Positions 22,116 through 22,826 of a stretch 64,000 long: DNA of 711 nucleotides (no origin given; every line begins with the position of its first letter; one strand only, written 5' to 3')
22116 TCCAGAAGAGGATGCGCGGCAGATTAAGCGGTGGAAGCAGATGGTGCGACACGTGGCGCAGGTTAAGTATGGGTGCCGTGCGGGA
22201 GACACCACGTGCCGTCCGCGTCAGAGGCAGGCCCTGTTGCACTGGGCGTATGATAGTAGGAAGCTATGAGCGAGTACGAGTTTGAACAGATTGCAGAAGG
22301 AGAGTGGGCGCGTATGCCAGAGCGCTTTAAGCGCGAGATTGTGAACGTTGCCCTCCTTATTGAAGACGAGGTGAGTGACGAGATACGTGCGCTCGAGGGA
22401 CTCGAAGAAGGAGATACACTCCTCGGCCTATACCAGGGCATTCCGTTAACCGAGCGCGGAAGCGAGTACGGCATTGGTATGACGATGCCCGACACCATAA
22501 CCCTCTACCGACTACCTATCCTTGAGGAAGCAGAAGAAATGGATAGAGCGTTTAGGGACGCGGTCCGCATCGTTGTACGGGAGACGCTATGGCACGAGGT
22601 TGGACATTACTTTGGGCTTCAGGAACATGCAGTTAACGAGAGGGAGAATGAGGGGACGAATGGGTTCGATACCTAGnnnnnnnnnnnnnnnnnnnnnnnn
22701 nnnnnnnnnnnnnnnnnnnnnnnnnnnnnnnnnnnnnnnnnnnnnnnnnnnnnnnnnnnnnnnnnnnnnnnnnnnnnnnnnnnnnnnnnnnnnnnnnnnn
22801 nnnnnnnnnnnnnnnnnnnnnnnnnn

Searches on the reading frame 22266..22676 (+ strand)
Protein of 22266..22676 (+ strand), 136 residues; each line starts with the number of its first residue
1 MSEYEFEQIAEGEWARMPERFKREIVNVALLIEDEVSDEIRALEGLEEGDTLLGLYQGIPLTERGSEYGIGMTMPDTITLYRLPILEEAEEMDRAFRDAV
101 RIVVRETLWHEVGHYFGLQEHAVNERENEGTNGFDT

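Call 21: search_protein_families(library=pfam, proteins=[window:22266-22676:+], max_evalue=0.001)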
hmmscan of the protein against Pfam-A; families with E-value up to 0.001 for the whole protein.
window:22266-22676:+ (136 aa): 1 family
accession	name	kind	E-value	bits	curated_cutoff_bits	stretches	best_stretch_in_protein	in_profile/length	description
PF06262.17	Zincin_1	-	2.8e-21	75.7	22.4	1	27-126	3-95/97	Zincin-like metallopeptidase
